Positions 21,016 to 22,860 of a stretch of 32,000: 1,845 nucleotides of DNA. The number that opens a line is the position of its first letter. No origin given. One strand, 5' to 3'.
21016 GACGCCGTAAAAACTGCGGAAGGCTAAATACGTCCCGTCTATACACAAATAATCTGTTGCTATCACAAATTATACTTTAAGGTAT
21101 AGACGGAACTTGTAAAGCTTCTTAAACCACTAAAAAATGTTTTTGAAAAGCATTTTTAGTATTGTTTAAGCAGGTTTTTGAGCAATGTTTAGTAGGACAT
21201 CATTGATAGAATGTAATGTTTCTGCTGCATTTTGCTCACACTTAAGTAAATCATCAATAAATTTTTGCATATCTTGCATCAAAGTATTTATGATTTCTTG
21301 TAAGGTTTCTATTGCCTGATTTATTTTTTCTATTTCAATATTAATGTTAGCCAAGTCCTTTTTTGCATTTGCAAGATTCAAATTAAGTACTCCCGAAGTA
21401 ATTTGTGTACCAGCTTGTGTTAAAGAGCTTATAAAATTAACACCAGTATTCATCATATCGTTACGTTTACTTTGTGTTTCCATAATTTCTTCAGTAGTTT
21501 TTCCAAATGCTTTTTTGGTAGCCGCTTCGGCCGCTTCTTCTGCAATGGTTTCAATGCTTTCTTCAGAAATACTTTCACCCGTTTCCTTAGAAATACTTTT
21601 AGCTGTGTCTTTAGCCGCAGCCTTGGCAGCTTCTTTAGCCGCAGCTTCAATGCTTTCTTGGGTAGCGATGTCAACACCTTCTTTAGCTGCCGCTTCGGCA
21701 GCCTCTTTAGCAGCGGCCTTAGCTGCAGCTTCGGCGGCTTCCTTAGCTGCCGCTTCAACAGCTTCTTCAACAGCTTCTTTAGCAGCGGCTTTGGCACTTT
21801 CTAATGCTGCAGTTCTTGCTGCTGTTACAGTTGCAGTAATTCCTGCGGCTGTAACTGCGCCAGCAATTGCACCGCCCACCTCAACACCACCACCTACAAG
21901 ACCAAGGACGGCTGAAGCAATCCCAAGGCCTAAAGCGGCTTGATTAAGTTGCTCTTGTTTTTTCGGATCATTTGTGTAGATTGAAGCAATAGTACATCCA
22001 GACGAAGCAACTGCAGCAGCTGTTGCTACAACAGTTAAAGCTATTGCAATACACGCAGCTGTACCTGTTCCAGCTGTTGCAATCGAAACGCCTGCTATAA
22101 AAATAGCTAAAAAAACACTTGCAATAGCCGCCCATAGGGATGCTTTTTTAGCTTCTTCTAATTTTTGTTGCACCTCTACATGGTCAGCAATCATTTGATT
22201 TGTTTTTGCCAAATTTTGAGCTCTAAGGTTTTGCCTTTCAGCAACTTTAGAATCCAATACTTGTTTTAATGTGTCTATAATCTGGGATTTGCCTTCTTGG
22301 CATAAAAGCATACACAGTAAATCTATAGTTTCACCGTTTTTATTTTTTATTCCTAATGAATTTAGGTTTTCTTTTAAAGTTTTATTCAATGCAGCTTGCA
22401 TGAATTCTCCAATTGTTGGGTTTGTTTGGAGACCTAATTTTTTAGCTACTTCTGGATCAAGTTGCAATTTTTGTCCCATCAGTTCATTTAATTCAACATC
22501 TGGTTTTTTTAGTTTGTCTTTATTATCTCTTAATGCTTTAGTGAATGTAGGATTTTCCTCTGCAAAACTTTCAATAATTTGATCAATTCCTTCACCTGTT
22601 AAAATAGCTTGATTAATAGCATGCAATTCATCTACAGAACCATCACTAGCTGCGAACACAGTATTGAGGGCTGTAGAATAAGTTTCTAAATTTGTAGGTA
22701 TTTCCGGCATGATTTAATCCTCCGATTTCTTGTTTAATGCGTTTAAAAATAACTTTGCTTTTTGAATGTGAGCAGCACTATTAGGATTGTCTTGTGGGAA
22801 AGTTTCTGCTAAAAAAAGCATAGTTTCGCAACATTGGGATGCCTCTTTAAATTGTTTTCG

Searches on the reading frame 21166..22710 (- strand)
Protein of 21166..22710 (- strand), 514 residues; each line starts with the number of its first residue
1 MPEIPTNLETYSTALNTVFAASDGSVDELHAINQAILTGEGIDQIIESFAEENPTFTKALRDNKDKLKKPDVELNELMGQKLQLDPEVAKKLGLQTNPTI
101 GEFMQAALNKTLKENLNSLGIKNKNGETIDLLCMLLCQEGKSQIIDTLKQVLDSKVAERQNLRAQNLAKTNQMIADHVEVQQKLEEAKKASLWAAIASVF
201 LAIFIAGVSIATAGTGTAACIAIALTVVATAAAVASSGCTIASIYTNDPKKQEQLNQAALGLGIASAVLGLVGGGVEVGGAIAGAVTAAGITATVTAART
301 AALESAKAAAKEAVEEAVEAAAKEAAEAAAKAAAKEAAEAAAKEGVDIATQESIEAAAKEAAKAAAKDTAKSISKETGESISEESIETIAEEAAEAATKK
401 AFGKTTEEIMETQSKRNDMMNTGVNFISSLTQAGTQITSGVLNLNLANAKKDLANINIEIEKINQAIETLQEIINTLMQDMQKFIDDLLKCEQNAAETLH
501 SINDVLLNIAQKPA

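Call 4: search_protein_families(library=pfam, proteins=[window:21166-22710:-], max_evalue=0.1)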
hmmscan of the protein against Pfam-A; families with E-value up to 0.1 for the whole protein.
window:21166-22710:- (514 aa): 2 families
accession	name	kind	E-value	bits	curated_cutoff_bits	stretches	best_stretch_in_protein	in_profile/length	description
PF04888.17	SseC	-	4.2e-10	40.2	30.2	1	150-502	15-309/312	Secretion system effector C (SseC) like family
PF20362.3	DUF6657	-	0.071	13.6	27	0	42-86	63-108/142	Family of unknown function (DUF6657)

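Call 21: search_protein_families(library=ncbifam, proteins=[window:21166-22710:-], max_evalue=0.1)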
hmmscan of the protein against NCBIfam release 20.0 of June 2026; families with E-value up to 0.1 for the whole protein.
window:21166-22710:- (514 aa): 2 families
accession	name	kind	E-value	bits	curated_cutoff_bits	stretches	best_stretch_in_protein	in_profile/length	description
NF011889.0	PRK15362.1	equivalog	0.0038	16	540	1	121-495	86-457/476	type III secretion system translocon protein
TIGR00151.1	ispF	equivalog_domain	0.017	15.2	116.45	1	17-130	29-137/155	2-C-methyl-D-erythritol 2,4-cyclodiphosphate synthase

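Call 105: find_homologous_proteins(query=A5, max_evalue=0.001)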
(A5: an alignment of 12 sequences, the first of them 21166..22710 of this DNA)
Query A5 (12 sequences) (514 aa, profile of the alignment): 8 proteins with E <= 0.001 among 8000 candidates.
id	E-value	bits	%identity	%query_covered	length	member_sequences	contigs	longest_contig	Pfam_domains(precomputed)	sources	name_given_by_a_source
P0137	2.7e-131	456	46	100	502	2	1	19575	PF04888.18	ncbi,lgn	-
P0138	1.7e-118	414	50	100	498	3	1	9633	PF04888.18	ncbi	-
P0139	7.2e-117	409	58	57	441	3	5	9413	PF04888.18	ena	-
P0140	7.0e-111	389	47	98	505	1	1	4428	PF04888.18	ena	-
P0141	8.5e-109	382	45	100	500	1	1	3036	PF04888.18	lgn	-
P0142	2.8e-107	377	77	100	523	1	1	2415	PF04888.18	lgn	-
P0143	2.1e-102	361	37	98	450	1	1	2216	PF04888.18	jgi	-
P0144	8.1e-8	50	53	3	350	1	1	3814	PF04888.18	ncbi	-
